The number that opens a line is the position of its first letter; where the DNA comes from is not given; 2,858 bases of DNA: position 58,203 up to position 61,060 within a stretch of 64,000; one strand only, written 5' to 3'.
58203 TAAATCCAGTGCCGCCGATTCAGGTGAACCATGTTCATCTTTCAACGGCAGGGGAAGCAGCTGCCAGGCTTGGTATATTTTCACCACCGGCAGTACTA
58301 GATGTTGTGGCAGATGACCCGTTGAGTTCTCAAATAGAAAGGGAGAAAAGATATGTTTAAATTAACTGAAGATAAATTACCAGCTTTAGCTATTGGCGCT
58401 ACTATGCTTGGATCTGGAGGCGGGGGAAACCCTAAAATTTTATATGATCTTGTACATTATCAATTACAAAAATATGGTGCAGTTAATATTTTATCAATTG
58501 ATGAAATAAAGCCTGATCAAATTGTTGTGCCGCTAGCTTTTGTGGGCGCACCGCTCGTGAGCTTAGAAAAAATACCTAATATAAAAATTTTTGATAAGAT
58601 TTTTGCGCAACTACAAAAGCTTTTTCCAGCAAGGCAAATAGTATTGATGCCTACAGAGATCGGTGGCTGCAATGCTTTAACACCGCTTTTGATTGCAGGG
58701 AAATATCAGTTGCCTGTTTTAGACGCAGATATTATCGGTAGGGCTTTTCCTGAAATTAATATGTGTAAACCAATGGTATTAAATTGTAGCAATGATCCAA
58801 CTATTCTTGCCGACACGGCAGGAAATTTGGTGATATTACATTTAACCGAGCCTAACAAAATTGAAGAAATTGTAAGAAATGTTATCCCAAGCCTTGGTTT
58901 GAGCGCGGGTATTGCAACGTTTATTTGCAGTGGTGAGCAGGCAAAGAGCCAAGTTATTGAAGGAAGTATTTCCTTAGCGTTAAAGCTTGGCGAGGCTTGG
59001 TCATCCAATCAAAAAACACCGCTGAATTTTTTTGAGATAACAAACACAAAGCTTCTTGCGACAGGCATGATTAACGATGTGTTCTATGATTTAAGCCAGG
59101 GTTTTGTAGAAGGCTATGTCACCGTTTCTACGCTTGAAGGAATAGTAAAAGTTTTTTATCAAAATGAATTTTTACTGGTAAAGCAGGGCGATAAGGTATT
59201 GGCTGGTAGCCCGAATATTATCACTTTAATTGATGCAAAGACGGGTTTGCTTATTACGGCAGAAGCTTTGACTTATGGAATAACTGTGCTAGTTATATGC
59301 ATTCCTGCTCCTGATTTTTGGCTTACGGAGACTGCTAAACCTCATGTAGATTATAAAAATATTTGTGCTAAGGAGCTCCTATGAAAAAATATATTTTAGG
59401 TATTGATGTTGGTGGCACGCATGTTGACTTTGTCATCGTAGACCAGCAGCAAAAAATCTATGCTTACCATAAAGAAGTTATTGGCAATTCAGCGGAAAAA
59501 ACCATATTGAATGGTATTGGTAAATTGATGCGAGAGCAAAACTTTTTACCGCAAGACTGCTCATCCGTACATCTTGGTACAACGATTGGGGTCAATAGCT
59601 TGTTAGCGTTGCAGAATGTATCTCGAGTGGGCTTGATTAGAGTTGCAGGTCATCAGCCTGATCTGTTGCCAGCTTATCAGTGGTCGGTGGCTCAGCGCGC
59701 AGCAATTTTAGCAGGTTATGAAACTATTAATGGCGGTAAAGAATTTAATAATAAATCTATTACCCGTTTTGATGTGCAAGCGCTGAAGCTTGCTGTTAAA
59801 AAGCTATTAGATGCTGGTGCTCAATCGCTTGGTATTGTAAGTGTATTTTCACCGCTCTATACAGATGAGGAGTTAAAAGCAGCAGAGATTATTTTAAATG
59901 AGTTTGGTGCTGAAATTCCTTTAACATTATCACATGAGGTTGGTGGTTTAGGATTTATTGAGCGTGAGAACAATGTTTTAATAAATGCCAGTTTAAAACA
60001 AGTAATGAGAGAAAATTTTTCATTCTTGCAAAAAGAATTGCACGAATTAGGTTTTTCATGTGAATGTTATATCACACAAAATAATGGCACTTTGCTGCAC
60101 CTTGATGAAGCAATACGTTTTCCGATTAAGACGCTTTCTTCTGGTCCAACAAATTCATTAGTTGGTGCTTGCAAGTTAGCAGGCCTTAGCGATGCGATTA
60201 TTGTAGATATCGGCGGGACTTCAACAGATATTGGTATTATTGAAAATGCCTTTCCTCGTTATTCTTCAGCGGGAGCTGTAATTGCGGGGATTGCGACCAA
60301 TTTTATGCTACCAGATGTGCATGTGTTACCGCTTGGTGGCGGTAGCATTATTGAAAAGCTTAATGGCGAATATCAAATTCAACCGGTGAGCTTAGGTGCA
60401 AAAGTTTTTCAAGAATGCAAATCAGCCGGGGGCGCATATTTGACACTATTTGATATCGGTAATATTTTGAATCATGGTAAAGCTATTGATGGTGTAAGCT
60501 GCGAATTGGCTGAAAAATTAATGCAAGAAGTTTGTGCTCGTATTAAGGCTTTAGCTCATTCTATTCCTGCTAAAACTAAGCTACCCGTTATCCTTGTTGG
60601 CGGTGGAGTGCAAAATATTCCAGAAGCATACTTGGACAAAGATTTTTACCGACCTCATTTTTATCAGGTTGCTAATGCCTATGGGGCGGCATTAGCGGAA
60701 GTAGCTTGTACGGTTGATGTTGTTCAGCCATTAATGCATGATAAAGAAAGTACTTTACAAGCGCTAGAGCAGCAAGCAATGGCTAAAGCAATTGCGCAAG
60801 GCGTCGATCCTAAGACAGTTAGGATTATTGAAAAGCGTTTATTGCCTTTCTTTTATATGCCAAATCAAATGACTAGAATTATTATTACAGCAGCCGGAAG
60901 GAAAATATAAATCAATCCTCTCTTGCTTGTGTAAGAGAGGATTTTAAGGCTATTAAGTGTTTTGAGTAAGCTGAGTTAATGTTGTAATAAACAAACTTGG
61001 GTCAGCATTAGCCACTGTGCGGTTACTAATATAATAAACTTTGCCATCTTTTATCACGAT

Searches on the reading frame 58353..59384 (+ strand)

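Call 3: search_protein_families(library=pfam, proteins=[window:58353-59384:+], max_evalue=0.01)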
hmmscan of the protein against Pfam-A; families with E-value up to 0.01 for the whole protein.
window:58353-59384:+ (343 aa): 2 families
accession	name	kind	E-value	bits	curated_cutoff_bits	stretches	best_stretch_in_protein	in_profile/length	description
PF06032.18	S-Me-THD_N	-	2.3e-41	141.9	27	1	8-162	2-156/158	S-Me-THD-like, N-terminal domain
PF20906.3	S-Me-THD_C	-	1.3e-34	119.7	27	1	168-328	4-172/190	S-Me-THD-like, C-terminal domain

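Call 4: search_protein_families(library=ncbifam, proteins=[window:58353-59384:+], max_evalue=0.01)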
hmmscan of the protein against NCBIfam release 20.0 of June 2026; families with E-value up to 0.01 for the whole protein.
window:58353-59384:+ (343 aa): 2 families
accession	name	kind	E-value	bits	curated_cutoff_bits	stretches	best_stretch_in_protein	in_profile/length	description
NF058532.1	CH3_S_uro_de_S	equivalog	1.6e-21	76.7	450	1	3-328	2-333/352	S-methyl thiohydantoin desulfurase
NF058529.1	thiohydan_desulf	equivalog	2.9e-18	66.1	440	1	4-334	3-346/362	thiohydantoin desulfurase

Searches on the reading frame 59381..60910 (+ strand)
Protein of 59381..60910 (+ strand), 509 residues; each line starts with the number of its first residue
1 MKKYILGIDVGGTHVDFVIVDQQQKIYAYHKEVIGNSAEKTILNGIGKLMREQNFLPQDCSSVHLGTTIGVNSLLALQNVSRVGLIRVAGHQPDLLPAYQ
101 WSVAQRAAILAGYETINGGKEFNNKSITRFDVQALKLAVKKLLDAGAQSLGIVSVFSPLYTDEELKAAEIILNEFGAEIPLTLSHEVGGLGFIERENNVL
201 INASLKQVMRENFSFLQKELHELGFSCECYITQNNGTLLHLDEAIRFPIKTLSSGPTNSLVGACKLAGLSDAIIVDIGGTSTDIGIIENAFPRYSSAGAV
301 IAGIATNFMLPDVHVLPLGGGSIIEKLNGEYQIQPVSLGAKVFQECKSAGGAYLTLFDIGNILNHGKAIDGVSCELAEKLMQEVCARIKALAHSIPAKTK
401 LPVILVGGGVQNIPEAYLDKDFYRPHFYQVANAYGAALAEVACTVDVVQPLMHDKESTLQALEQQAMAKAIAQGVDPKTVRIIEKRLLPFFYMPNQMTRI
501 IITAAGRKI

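Call 3: search_protein_families(library=pfam, proteins=[window:59381-60910:+], max_evalue=0.01)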
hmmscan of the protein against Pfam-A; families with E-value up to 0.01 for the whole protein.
window:59381-60910:+ (509 aa): 5 families
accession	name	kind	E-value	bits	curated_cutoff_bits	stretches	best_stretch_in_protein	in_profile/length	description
PF01968.24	Hydantoinase_A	-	5.7e-32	111.6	22.9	1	195-364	1-173/291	Hydantoinase/oxoprolinase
PF05378.19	Hydant_A_N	-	2.2e-28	99.6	25.2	1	6-174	2-175/176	Hydantoinase/oxoprolinase N-terminal region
PF01869.26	BcrAD_BadFG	-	5.1e-06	26.6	31.5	0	6-68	1-70/271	BadF/BadG/BcrA/BcrD ATPase family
PF00480.26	ROK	-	0.00011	22.3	22.9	1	6-68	2-65/294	ROK family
PF14450.12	FtsA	-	0.0021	18.8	31.8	0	274-319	2-29/127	Cell division protein FtsA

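Call 4: search_protein_families(library=ncbifam, proteins=[window:59381-60910:+], max_evalue=0.01)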
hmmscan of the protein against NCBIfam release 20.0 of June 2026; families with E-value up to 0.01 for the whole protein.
window:59381-60910:+ (509 aa): 9 families
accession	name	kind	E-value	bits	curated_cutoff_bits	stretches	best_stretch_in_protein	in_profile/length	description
NF050156.1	CapLactmsAlpCapA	equivalog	2.3e-25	89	1000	2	128-363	139-377/689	caprolactamase subunit alpha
NF042975.2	AcphenoCarb_ApcC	equivalog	4.2e-15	55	1500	1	7-363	12-394/733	acetophenone carboxylase subunit gamma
NF042960.1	AcphenoCarb_ApcA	equivalog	7.3e-11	41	1250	1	5-363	3-360/658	acetophenone carboxylase subunit alpha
NF007251.0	PRK09698.1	equivalog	6.2e-05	22.4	253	1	1-66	4-70/304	allose kinase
TIGR03706.1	exo_poly_only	exception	0.00029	20.2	307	0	265-290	120-145/300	exopolyphosphatase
NF011660.0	PRK15080.1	equivalog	0.00067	18.9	182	0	262-289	133-160/277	ethanolamine utilization protein EutJ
TIGR03123.1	one_C_unchar_1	hypoth_equivalog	0.0014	17.9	244.1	0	262-291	118-149/327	probable H4MPT-linked C1 transfer pathway protein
NF007108.0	PRK09557.1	equivalog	0.0078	15.5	443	0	6-67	4-65/303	fructokinase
TIGR00744.1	ROK_glcA_fam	subfamily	0.0094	15.2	260.35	0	6-50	1-44/318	ROK family glucokinase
